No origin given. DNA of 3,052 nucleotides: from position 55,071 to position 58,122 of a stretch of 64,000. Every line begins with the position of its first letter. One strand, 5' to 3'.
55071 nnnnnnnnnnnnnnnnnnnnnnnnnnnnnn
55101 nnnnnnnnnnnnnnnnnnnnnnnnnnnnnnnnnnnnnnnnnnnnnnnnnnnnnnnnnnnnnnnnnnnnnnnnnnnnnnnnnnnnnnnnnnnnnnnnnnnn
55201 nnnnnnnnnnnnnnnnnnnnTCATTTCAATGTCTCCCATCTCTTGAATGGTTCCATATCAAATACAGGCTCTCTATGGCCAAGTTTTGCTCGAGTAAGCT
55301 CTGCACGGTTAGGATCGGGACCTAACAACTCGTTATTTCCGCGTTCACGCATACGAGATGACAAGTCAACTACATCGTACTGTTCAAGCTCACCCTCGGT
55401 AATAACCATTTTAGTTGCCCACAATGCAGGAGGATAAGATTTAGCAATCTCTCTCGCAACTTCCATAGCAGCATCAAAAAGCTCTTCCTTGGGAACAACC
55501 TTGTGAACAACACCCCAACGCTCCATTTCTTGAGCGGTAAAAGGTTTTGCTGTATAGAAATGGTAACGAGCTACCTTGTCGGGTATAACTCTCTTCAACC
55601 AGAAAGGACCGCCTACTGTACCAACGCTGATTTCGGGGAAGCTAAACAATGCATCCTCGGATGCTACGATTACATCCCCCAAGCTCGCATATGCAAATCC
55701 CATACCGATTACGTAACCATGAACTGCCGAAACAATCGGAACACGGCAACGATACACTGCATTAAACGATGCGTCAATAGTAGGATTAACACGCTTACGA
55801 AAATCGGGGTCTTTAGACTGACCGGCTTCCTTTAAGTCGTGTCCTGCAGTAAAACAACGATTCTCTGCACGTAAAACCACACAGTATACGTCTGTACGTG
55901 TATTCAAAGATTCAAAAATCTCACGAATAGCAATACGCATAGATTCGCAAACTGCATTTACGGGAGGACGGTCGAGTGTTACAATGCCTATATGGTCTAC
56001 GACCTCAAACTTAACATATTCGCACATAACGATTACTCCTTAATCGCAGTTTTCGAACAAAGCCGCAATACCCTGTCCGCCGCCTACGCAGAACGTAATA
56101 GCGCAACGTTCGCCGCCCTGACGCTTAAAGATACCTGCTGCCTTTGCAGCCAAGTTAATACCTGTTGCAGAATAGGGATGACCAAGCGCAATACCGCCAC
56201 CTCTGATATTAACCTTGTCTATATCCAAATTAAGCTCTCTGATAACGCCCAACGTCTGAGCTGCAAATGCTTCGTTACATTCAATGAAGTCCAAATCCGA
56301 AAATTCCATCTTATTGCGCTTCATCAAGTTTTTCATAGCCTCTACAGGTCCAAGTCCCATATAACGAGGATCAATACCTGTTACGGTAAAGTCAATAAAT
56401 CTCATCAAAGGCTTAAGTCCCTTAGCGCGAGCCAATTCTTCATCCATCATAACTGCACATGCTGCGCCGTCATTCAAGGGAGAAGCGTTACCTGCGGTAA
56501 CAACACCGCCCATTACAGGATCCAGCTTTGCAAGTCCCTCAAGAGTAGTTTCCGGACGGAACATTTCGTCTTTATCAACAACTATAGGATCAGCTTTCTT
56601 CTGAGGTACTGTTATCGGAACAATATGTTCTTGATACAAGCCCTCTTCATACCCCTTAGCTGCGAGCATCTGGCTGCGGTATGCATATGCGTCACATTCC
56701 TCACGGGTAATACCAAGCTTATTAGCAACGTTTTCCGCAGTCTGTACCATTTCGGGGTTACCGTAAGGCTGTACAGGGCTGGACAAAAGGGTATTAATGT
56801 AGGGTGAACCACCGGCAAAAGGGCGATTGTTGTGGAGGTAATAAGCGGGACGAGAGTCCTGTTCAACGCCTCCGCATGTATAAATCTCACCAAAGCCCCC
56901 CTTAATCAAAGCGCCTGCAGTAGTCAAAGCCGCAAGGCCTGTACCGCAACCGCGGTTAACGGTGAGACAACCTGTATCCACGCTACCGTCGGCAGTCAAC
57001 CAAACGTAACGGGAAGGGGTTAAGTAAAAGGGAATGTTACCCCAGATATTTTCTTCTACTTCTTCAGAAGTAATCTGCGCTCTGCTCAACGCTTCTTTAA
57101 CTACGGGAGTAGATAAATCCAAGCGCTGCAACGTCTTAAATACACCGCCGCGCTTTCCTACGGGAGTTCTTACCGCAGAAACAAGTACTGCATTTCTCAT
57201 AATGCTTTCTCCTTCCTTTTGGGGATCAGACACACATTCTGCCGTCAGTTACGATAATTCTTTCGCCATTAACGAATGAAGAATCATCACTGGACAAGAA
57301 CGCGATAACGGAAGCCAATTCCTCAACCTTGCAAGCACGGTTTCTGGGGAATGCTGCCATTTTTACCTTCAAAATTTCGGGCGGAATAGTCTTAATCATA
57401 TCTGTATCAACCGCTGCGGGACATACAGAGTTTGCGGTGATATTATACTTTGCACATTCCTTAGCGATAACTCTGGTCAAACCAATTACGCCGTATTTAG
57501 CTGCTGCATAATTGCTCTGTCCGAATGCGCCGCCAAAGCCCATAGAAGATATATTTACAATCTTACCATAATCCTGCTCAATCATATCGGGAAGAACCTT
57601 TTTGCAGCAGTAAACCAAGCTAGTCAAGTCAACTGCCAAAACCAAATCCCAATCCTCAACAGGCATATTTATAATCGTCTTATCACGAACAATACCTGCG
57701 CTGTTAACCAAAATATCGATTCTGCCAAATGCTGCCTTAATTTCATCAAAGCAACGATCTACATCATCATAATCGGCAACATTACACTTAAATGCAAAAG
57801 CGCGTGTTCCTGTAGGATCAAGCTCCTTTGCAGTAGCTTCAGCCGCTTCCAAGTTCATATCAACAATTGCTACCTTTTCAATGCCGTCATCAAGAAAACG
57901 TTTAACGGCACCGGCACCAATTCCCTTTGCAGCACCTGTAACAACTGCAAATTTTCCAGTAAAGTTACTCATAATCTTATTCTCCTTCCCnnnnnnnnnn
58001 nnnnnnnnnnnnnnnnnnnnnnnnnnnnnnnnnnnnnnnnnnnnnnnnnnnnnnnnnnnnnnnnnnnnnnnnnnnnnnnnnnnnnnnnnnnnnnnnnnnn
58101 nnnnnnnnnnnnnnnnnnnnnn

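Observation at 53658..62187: Nine-gene operon with 3 thiolases, 3 SDRs, 1 HADH and 2 crotonases but no acyl-CoA dehydrogenase, CoA activation or regulator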

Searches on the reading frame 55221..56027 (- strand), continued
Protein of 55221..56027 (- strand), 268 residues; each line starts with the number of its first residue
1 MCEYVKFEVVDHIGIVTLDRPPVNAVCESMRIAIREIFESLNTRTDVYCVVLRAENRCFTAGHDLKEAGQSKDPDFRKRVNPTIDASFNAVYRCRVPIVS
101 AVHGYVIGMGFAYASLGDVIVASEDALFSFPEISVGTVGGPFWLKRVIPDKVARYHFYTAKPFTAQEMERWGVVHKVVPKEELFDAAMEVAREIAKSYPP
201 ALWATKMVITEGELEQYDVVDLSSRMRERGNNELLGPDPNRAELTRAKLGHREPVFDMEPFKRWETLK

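Call 56: search_dna_similar(query=window:55221-56027:-, collection=plasmids, mode=protein, max_rows=8)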
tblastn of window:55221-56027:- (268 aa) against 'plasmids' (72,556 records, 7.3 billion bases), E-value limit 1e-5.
Records with a match: 1632; places in all: 3317; records where one place covers at least 80% of the query: 562.
Best place of each record, by identity: <60% 1632.
By first word of the organism name: Rhizobium 280; Ralstonia 125; Pseudosulfitobacter 111; Sinorhizobium 109; Rhodococcus 73; Phaeobacter 62; Streptomyces 53; Paracoccus 38; Azospirillum 36; Sulfitobacter 32; and 210 more.
By predicted mobility (MOB-suite, as given by PLSDB): non-mobilizable 1030; mobilizable 309; conjugative 293.
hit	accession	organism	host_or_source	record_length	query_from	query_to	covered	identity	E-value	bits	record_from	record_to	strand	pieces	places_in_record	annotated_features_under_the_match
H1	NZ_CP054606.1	Pseudosulfitobacter pseudonitzschiae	surface sea water,shallow sea, symbosis ...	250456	3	256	95%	36.7%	7e-34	136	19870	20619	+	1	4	enoyl-CoA hydratase/isomerase family protein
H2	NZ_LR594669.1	Variovorax sp. SRS16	linuron-contaminated soil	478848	7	256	93%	36.1%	1e-39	153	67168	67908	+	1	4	enoyl-CoA hydratase/isomerase family protein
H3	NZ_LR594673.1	Variovorax sp. PBL-E5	linuron-contaminated soil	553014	7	256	93%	36.1%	1e-39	153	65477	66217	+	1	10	enoyl-CoA hydratase/isomerase family protein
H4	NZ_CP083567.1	Sulfitobacter sp. W027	-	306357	3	256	95%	35.2%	8e-35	139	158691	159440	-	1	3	enoyl-CoA hydratase/isomerase family protein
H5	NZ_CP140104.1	Vibrio alfacsensis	Scophthalmus maximus,intestinal tract ...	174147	9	258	93%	35.7%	5e-36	142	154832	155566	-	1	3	enoyl-CoA hydratase family protein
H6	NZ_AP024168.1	Vibrio alfacsensis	-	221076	9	258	93%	35.7%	5e-36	142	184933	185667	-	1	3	enoyl-CoA hydratase family protein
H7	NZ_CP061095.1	Roseomonas marmotae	Marmota himalayana,pure culture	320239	5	256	94%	34.8%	8e-40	154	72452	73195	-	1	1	enoyl-CoA hydratase/isomerase family protein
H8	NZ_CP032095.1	Vibrio alfacsensis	Solea senegalensis,whole ...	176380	9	258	93%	34.9%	2e-33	135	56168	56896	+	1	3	enoyl-CoA hydratase family protein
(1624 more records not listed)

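Call 88: predict_structure(alignment_id=A1)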
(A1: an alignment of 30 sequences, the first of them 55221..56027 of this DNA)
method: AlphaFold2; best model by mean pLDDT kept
length: 268 residues; sequences in the alignment: 30
mean_pLDDT: 92.9   pTM: 0.89
mean pLDDT of the five models: 92.9, 92.4, 92.3, 91.7, 89.7
residues with pLDDT >= 90: 195; 70-90: 73; 50-70: 0; < 50: 0
segments of 3 or more residues with pLDDT < 50: none
pLDDT, mean of each block of 10 residues (from residue 1): 94 97 91 98 98 94 84 89 95 98 94 96 95 81 90 91 95 97 98 97 97 93 92 88 87 91 87
secondary structure, 60 per line:
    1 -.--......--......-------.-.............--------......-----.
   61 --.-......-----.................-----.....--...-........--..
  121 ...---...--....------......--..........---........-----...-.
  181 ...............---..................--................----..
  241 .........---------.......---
elements in order: E5-10 E13-18 H28-40 E49-54 H65-70 H76-92 E98-102 E105-107 H109-116 E119-123 E127-129 H132-135 H142-147 H150-159 H165-170 E176-178 H180-195 H199-216 H219-234 H239-249 H259-265

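Call 90: fold_search(model_id=the predicted structure, library=pdb)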
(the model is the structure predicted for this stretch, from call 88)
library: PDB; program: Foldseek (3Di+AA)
matches with E <= 10: 1850; with E <= 0.001: 907
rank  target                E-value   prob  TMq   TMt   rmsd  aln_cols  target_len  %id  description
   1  3pea_A                5.2e-22  1.00  0.83  0.86   3.2       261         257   25  Crystal structure of enoyl-CoA hydratase from Bacillus anthracis str. 'Ames Ancestor' (released 2010-11-03)
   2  3pea_C                1.6e-21  1.00  0.83  0.86   3.1       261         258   25  Crystal structure of enoyl-CoA hydratase from Bacillus anthracis str. 'Ames Ancestor' (released 2010-11-03)
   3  3pea_F                6.4e-21  1.00  0.82  0.86   3.2       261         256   26  Crystal structure of enoyl-CoA hydratase from Bacillus anthracis str. 'Ames Ancestor' (released 2010-11-03)
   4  2qq3_I                1.7e-20  1.00  0.70  0.73  18.6       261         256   30  Crystal Structure Of Enoyl-CoA Hydrates Subunit I (gk_2039) Other Form From Geobacillus Kaustophilus HTA426 (released 2008-07-29)
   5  2qq3_C                7.5e-20  1.00  0.71  0.74  18.6       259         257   30  Crystal Structure Of Enoyl-CoA Hydrates Subunit I (gk_2039) Other Form From Geobacillus Kaustophilus HTA426 (released 2008-07-29)
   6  3g64_B                1.2e-19  1.00  0.73  0.71  18.3       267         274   27  Crystal structure of putative enoyl-CoA hydratase from Streptomyces coelicolor A3(2) (released 2009-03-03)
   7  2pbp                  1.2e-19  1.00  0.71  0.75  18.5       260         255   30  Crystal structure of ENOYL-CoA hydrates subunit I (gk_2039) from geobacillus kaustophilus HTA426 (released 2007-10-02)
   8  3r9t_B                1.3e-19  1.00  0.78  0.79   3.5       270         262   26  Structure of EchA1_1 from Mycobacterium paratuberculosis ATCC BAA-968 / K-10 (released 2011-04-13)
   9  3h81_A                2.1e-19  1.00  0.72  0.75  18.3       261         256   25  Crystal structure of enoyl-CoA hydratase from Mycobacterium tuberculosis (released 2009-05-12)
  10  3q0j_F                2.4e-19  1.00  0.72  0.76  17.9       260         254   26  Crystal Structure of the Mycobacterium tuberculosis Crotonase in complex with the Inhibitor AcetoacetylCoA (released 2012-01-25)
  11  3moy                  4.1e-19  1.00  0.71  0.73  18.3       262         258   26  Crystal structure of probable enoyl-CoA hydratase from Mycobacterium smegmatis (released 2010-05-12)
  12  7m3w_B                5.4e-19  1.00  0.82  0.82   2.8       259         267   22  Crystal Structure of enoyl-CoA hydratase EchA15 protein from Mycolicibacterium paratuberculosis (released 2021-04-07)
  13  4di1_A                5.8e-19  1.00  0.73  0.82   5.3       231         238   26  Crystal structure of enoyl-CoA hydratase EchA17 from Mycobacterium marinum (released 2012-02-08)
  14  7m3w_A                6.5e-19  1.00  0.81  0.82   2.9       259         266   22  Crystal Structure of enoyl-CoA hydratase EchA15 protein from Mycolicibacterium paratuberculosis (released 2021-04-07)
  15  3pzk_C                6.9e-19  1.00  0.71  0.76  18.0       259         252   26  Crystal Structure of the Mycobacterium tuberculosis crotonase in apo form (released 2011-03-23)
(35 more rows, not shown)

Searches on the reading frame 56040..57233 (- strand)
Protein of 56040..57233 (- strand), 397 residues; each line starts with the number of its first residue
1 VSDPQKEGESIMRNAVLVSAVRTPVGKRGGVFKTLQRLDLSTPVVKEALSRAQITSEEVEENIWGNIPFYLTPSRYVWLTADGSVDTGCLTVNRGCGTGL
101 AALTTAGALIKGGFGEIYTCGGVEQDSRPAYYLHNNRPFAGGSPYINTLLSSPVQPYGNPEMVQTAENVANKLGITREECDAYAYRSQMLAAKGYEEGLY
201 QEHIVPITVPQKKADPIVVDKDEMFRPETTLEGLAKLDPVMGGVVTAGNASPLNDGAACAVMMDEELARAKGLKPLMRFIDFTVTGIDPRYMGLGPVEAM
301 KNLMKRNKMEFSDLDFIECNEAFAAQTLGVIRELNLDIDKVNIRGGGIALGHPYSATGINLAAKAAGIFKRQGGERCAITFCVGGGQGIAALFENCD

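Call 3: search_protein_families(library=pfam, proteins=[window:56040-57233:-])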
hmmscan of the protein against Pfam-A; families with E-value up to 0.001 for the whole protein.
window:56040-57233:- (397 aa): 2 families
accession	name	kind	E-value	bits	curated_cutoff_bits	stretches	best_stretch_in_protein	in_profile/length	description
PF00108.29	Thiolase_N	-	5.4e-55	187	26.4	1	16-266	2-260/260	Thiolase, N-terminal domain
PF02803.24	Thiolase_C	-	2.3e-35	121.4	27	1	273-394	1-122/123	Thiolase, C-terminal domain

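Call 4: search_protein_families(library=ncbifam, proteins=[window:56040-57233:-])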
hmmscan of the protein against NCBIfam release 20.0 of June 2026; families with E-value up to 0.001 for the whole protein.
window:56040-57233:- (397 aa): 38 families (the best 25 are shown)
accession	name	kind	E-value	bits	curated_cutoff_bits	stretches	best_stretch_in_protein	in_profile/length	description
TIGR01930.1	AcCoA-C-Actrans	subfamily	2.6e-107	359.1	240.55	1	18-394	2-385/385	acetyl-CoA C-acyltransferase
NF006552.0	PRK09051.1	subfamily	6.1e-103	345.1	565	1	12-395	3-394/395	beta-ketothiolase BktB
NF004853.0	PRK06205.1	subfamily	4e-101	339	551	1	12-395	1-402/404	acetyl-CoA C-acetyltransferase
NF042999.1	bketothiol_BktB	equivalog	1.3e-98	330.9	725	1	12-395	2-393/394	beta-ketothiolase BktB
NF006551.0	PRK09050.1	subfamily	7e-88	295.4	605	1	12-394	1-399/401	3-oxoadipyl-CoA thiolase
TIGR02430.1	pcaF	equivalog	5.7e-87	292.4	597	1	13-394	1-398/400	3-oxoadipyl-CoA thiolase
NF006001.0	PRK08131.1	equivalog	1.3e-85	287.7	622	1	12-396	1-400/401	3-oxoadipyl-CoA thiolase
NF005805.0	PRK07661.1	equivalog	1.3e-81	274.5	633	1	12-394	1-389/391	acetyl-CoA C-acetyltransferase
NF005494.0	PRK07108.1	equivalog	4.5e-81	272.8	615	1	12-394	1-390/392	acetyl-CoA C-acyltransferase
NF006086.0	PRK08235.1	equivalog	5.4e-81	272.7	526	1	12-394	1-391/393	acetyl-CoA C-acetyltransferase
NF005890.0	PRK07851.1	equivalog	1.7e-80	271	580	2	162-395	173-404/406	acetyl-CoA C-acetyltransferase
NF004206.0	PRK05656.1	subfamily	3.6e-80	269.9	688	1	12-391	1-388/392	acetyl-CoA C-acetyltransferase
NF006510.0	PRK08947.1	equivalog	1.3e-76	258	519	1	12-395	1-386/387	acetyl-CoA C-acyltransferase FadA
NF006553.0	PRK09052.1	equivalog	7.7e-76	255.7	567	1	12-395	5-398/399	acetyl-CoA C-acyltransferase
NF005889.0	PRK07850.1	equivalog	5.2e-75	252.9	515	1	12-394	1-385/387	steroid 3-ketoacyl-CoA thiolase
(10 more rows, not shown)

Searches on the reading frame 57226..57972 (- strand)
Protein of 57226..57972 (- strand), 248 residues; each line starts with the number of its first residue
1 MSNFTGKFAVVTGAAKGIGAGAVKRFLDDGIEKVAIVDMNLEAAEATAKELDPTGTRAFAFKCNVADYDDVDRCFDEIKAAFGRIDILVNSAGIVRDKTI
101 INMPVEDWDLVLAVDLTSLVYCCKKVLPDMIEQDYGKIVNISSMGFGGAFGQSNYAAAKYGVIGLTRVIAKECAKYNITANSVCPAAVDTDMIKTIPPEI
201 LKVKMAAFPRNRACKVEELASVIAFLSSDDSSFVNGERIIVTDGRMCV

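Call 3: search_protein_families(library=pfam, proteins=[window:57226-57972:-])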
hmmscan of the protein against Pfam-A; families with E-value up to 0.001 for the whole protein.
window:57226-57972:- (248 aa): 3 families
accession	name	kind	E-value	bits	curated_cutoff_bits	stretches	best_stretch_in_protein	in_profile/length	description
PF13561.12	adh_short_C2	-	4.6e-59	200.3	27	1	13-244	1-234/236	Enoyl-(Acyl carrier protein) reductase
PF00106.31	adh_short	-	3.5e-56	190.2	26.6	1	7-197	1-191/195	short chain dehydrogenase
PF08659.16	KR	-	1.6e-17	64.5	22.6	1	10-159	4-153/180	KR domain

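Call 4: search_protein_families(library=ncbifam, proteins=[window:57226-57972:-])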
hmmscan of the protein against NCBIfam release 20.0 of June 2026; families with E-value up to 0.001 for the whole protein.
window:57226-57972:- (248 aa): 228 families (the best 25 are shown)
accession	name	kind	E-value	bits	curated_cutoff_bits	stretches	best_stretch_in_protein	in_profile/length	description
NF004198.0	PRK05653.1-3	equivalog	1.5e-74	250.6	296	1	3-246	4-247/248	3-oxoacyl-ACP reductase FabG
TIGR01830.1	3oxo_ACP_reduc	equivalog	7.3e-68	228.8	297.75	1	9-244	1-237/239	3-oxoacyl-[acyl-carrier-protein] reductase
TIGR01829.1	AcAcCoA_reduct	subfamily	7.6e-65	218.9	302.1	1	7-245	1-240/242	acetoacetyl-CoA reductase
NF009464.0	PRK12824.1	subfamily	5.6e-62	209.6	269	1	7-244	3-241/245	3-oxoacyl-ACP reductase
NF004197.0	PRK05653.1-1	equivalog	7.6e-60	202.6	332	1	4-244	5-245/249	3-oxoacyl-ACP reductase FabG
NF009466.0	PRK12826.1-2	subfamily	1.8e-58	198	222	1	7-246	4-245/248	3-oxoacyl-ACP reductase FabG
NF052558.1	MBtsdlDhBudC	equivalog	1.1e-57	195.4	270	1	4-244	1-240/250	meso-2,3-butanediol dehydrogenase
NF009546.0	PRK12935.1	equivalog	3.1e-57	194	418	1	1-243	1-243/247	acetoacetyl-CoA reductase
NF009093.0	PRK12429.1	subfamily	3.9e-57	193.5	258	1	3-244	2-255/259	3-hydroxybutyrate dehydrogenase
NF004818.0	PRK06172.1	equivalog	4.5e-55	186.7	336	1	2-246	3-251/253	SDR family oxidoreductase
TIGR01963.1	PHB_DH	subfamily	1e-54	185.5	307.05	1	7-244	2-251/255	3-hydroxybutyrate dehydrogenase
NF004791.0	PRK06138.1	equivalog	2.2e-53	181.1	312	1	4-244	3-248/252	SDR family oxidoreductase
NF005559.1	PRK07231.1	subfamily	3.5e-53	180.6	215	1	4-247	2-248/249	glucose 1-dehydrogenase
NF009548.0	PRK12938.1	equivalog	1e-52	179.4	472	1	6-239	3-237/246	3-ketoacyl-ACP reductase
NF006072.0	PRK08217.1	subfamily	8.6e-52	176.4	298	1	5-246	4-251/253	3-ketoacyl-(acyl-carrier-protein) reductase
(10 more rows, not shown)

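Call 27: search_solved_structures(query=window:57226-57972:-, max_evalue=1e-40)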
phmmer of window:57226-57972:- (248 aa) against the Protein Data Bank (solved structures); distinct sequences matched with E-value up to 1e-40: 49.
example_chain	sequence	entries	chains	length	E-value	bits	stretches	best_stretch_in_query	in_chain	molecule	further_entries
2et6_A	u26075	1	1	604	1.9e-54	188.2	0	6-196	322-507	(3R)-hydroxyacyl-CoA dehydrogenase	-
7tzp_A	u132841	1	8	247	1.5e-50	175.4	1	5-244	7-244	3-oxoacyl-ACP reductase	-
6t6n_A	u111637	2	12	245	1.8e-50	175.1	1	5-244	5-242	3-oxoacyl-[acyl-carrier protein] reductase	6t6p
4nbu_A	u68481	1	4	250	1.9e-50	175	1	1-244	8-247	3-oxoacyl-(Acyl-carrier-protein) reductase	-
3gk3_A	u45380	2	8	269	4.3e-49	170.6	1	7-244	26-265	Acetoacetyl-CoA reductase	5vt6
3ezl_A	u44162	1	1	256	1e-47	166.1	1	7-239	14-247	Acetoacetyl-CoA reductase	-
5vml_A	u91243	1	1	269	1.2e-47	165.9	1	7-239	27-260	Acetoacetyl-CoA reductase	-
4nbv_A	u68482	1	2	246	1.7e-47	165.4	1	5-244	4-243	3-oxoacyl-[acyl-carrier-protein] reductase putative short-chain dehydrogenases/reductases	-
3sj7_A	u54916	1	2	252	9.2e-47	163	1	7-244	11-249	3-oxoacyl-(Acyl-carrier-protein) reductase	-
4k6c_A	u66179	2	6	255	1.1e-46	162.7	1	4-245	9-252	Acetoacetyl-CoA reductase | Putative Acetoacetyl-CoA reductase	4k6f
3vzr_B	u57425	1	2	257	1.1e-46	162.7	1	5-239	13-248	Acetoacetyl-CoA reductase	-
3osu_A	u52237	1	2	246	1.2e-46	162.6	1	7-244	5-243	3-oxoacyl-[acyl-carrier-protein] reductase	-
4n5l_A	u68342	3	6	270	1.5e-46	162.3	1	4-239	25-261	Acetoacetyl-CoA reductase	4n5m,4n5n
3vzp_A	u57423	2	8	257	1.5e-46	162.3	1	5-239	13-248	Acetoacetyl-CoA reductase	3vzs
2hq1_A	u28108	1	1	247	4.2e-46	160.8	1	4-245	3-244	Glucose/ribitol dehydrogenase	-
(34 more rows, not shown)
